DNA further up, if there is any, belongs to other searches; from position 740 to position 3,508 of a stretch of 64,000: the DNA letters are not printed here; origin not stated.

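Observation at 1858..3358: Four tandem PAS domains, each with an invariant C-X8-C-X3-C triad (12 conserved cysteines)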

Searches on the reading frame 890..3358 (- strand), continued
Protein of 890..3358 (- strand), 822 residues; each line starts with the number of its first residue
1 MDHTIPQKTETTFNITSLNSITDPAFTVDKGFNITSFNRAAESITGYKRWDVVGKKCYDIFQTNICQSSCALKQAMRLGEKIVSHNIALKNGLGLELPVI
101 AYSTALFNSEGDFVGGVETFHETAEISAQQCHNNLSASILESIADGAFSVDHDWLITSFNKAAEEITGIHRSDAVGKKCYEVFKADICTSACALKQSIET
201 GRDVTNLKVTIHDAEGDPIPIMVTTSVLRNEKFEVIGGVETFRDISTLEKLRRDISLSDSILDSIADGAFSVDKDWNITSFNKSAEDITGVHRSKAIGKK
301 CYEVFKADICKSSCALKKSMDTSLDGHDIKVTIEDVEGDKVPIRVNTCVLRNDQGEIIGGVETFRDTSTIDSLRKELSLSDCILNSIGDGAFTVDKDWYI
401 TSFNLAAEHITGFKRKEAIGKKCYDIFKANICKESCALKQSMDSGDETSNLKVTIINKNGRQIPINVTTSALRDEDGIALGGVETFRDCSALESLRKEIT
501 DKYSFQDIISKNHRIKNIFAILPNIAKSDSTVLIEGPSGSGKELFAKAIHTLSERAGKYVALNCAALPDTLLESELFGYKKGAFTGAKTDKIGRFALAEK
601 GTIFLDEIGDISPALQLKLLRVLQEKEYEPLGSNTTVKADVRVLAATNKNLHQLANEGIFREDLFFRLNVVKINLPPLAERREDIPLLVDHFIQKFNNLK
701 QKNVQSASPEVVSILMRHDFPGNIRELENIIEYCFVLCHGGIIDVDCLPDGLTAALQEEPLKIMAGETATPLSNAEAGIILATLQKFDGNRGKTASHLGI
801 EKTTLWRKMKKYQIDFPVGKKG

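Call 32: find_encoding_contigs(protein=P0023, flank=6000, max_places=2)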
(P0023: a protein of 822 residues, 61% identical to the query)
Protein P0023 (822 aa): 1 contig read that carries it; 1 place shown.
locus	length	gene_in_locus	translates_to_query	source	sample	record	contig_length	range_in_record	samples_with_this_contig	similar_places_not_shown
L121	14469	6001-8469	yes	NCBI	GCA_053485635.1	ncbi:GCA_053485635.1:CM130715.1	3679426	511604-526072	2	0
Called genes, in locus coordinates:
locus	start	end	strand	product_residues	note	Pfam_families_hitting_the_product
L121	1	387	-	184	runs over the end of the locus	PF00881:Nitroreductase, PF14512:TM1586_NiRdase (faint)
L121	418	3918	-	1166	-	PF05170:AsmA (faint), PF05359:DUF748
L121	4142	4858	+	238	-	PF01553:Acyltransferase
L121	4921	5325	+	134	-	-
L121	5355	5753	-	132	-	-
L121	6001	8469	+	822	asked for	PF00989:PAS, PF08448:PAS_4, PF13426:PAS_9, PF00989:PAS, PF08448:PAS_4, PF13426:PAS_9, PF00989:PAS, PF08448:PAS_4, +14 more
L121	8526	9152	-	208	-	PF01292:Ni_hydr_CYTB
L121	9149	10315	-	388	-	PF14522:Cytochrome_C7 (faint), PF14537:Cytochrom_c3_2 (faint), PF09699:Paired_CXXCH_1 (faint)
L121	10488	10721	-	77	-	-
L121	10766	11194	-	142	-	-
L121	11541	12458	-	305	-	PF02016:Peptidase_S66, PF17676:Peptidase_S66C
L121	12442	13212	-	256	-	PF03309:Pan_kinase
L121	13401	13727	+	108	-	PF03091:CutA1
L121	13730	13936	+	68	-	-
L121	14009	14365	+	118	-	-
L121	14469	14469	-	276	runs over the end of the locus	PF08543:Phos_pyr_kin, PF00294:PfkB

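Call 33: find_encoding_contigs(protein=P0010, flank=6000, max_places=2)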
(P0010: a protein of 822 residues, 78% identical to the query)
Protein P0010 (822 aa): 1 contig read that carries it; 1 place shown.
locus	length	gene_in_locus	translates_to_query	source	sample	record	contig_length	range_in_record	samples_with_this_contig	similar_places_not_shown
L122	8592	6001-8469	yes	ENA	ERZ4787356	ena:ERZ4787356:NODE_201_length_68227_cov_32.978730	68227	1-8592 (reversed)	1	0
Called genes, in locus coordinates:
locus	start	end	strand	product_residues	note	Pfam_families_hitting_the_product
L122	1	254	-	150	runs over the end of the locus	PF02579:Nitro_FeMo-Co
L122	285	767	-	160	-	PF12641:Flavodoxin_3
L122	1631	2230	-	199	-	PF02525:Flavodoxin_2 (weak), PF03358:FMN_red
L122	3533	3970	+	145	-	PF02600:DsbB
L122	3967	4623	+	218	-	PF13462:Thioredoxin_4, PF01323:DSBA, PF13743:Thioredoxin_5 (faint)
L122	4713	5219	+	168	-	PF00578:AhpC-TSA, PF08534:Redoxin, PF00085:Thioredoxin (weak), PF02630:SCO1-SenC (weak), PF13098:Thioredoxin_2, PF13905:Thioredoxin_8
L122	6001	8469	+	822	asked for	PF08448:PAS_4, PF13426:PAS_9, PF00989:PAS, PF08448:PAS_4, PF13426:PAS_9, PF00989:PAS, PF08448:PAS_4, PF13426:PAS_9, +13 more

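Call 34: find_encoding_contigs(protein=P0004, flank=6000, max_places=1)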
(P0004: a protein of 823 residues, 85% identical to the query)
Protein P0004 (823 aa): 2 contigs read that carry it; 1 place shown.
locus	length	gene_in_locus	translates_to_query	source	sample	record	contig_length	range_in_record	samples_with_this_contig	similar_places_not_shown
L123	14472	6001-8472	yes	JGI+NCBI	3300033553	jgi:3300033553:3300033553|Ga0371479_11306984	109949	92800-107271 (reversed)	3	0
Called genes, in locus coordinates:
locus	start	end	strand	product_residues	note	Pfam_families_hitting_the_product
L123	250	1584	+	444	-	PF00324:AA_permease, PF13520:AA_permease_2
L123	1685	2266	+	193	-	-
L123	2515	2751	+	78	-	PF09851:SHOCT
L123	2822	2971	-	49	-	-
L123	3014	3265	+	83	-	PF13192:Thioredoxin_3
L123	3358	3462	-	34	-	-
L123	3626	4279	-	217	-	-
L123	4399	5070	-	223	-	PF00156:Pribosyltran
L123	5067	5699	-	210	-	PF00702:Hydrolase, PF13419:HAD_2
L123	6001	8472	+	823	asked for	PF00989:PAS, PF08448:PAS_4, PF13426:PAS_9, PF00989:PAS, PF08448:PAS_4, PF13426:PAS_9, PF00989:PAS, PF08448:PAS_4, +9 more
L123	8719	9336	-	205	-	PF01292:Ni_hydr_CYTB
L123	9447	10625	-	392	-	PF03264:Cytochrom_NNT (faint), PF09699:Paired_CXXCH_1 (faint), PF14522:Cytochrome_C7 (faint), PF14537:Cytochrom_c3_2 (faint)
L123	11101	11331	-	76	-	-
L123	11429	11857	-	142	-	-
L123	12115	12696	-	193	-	PF00989:PAS, PF08448:PAS_4, PF13426:PAS_9, PF02954:HTH_8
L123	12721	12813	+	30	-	-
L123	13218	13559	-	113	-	-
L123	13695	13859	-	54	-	PF01329:Pterin_4a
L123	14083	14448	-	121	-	-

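Call 35: find_encoding_contigs(protein=P0034, flank=6000, max_places=2)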
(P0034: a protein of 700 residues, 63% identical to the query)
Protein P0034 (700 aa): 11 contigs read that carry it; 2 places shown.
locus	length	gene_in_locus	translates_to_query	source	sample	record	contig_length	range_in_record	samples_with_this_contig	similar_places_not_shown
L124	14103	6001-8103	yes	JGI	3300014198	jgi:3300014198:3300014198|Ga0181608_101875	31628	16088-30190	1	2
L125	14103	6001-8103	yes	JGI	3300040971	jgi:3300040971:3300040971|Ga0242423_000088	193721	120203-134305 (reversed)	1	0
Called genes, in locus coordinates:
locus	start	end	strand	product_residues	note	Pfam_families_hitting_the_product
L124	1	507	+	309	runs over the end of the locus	PF12974:Phosphonate-bd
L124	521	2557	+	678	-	PF17203:sCache_3_2, PF00672:HAMP (faint), PF00989:PAS, PF08448:PAS_4, PF13426:PAS_9 (weak), PF00512:HisKA, PF02518:HATPase_c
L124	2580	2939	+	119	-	PF00072:Response_reg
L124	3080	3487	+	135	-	-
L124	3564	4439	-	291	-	PF01656:CbiA, PF06564:CBP_BcsQ (faint), PF12838:Fer4_7 (faint), PF00037:Fer4 (faint), PF12837:Fer4_6 (faint), PF14697:Fer4_21 (weak), PF13187:Fer4_9 (faint), PF10609:ParA (weak)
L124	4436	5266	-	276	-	PF01656:CbiA, PF10609:ParA (faint), PF13614:AAA_31 (faint), PF12838:Fer4_7 (faint), PF13484:Fer4_16 (faint), PF25160:LdpA_Fe-S-bd (faint), PF13187:Fer4_9 (weak), PF14697:Fer4_21 (weak), +2 more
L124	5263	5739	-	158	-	PF02579:Nitro_FeMo-Co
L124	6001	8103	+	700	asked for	PF00989:PAS, PF08448:PAS_4, PF13426:PAS_9, PF00989:PAS, PF08448:PAS_4, PF13426:PAS_9, PF00989:PAS, PF08448:PAS_4, +10 more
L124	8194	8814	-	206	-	PF01292:Ni_hydr_CYTB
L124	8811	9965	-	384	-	PF14537:Cytochrom_c3_2 (faint), PF22113:Mtrc-MtrF_II-IV_dom (faint), PF14522:Cytochrome_C7 (weak)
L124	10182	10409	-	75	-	-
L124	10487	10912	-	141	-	-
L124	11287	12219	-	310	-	PF02016:Peptidase_S66, PF17676:Peptidase_S66C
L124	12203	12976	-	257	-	PF03309:Pan_kinase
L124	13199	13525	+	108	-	PF03091:CutA1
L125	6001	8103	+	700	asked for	PF00989:PAS, PF08448:PAS_4, PF13426:PAS_9, PF00989:PAS, PF08448:PAS_4, PF13426:PAS_9, PF00989:PAS, PF08448:PAS_4, +10 more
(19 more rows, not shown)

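Call 36: find_encoding_contigs(protein=P0068, flank=6000, max_places=2)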
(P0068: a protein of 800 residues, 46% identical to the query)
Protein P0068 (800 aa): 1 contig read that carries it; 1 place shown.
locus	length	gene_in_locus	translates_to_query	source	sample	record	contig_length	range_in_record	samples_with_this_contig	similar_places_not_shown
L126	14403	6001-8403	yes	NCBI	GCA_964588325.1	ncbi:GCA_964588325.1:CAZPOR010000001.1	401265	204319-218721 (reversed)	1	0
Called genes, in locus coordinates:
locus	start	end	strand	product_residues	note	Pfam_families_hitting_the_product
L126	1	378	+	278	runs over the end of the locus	PF01578:Cytochrom_C_asm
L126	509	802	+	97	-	PF02085:Cytochrom_CIII (faint), PF14522:Cytochrome_C7 (weak)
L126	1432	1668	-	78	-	-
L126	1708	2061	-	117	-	PF00376:MerR, PF13411:MerR_1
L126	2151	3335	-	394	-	PF03916:NrfD, PF14589:NrfD_2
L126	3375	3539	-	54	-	-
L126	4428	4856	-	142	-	PF14522:Cytochrome_C7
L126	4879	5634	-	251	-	PF12838:Fer4_7 (weak), PF13237:Fer4_10 (weak), PF13247:Fer4_11, PF13187:Fer4_9 (weak), PF25160:LdpA_Fe-S-bd (weak), PF00037:Fer4 (weak), PF12797:Fer4_2 (weak), PF12837:Fer4_6 (weak), +3 more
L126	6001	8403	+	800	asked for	PF00989:PAS, PF08448:PAS_4, PF13426:PAS_9, PF00989:PAS, PF08448:PAS_4, PF13426:PAS_9, PF00989:PAS, PF08448:PAS_4, +14 more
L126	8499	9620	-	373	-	PF12679:ABC2_membrane_2, PF12698:ABC2_membrane_3, PF01061:ABC2_membrane, PF12730:ABC2_membrane_4 (weak)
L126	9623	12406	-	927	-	PF00005:ABC_tran, PF13304:AAA_21 (weak), PF00005:ABC_tran, PF12679:ABC2_membrane_2, PF12698:ABC2_membrane_3, PF01061:ABC2_membrane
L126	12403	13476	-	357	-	PF25876:HH_MFP_RND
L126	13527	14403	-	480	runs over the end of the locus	PF02321:OEP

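Call 55: find_encoding_contigs(protein=P0002, flank=4000, max_places=1)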
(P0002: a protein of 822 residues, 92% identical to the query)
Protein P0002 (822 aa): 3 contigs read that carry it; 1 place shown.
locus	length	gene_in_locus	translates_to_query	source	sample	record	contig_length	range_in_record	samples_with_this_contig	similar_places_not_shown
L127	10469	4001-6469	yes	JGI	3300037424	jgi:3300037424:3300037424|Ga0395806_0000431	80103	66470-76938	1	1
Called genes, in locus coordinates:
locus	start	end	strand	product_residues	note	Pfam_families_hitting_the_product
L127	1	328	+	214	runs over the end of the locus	PF00923:TAL_FSA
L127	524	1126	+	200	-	PF13511:DUF4124, PF01464:SLT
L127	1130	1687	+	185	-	PF01066:CDP-OH_P_transf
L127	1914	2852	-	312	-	PF01656:CbiA, PF03193:RsgA_GTPase (faint), PF10609:ParA (faint), PF00037:Fer4 (faint), PF14697:Fer4_21 (weak)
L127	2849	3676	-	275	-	PF01656:CbiA, PF10609:ParA (weak), PF13614:AAA_31 (faint), PF00037:Fer4 (weak)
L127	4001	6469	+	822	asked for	PF00989:PAS, PF08448:PAS_4, PF13426:PAS_9, PF00989:PAS, PF08448:PAS_4, PF13426:PAS_9, PF00989:PAS, PF08448:PAS_4, +9 more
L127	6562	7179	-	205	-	PF01292:Ni_hydr_CYTB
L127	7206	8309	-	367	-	PF09699:Paired_CXXCH_1 (faint), PF14522:Cytochrome_C7 (faint), PF14537:Cytochrom_c3_2 (faint)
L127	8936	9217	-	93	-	-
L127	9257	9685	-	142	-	-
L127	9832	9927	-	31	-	-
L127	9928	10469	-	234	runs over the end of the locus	PF00989:PAS (faint), PF13426:PAS_9 (weak), PF02954:HTH_8 (weak)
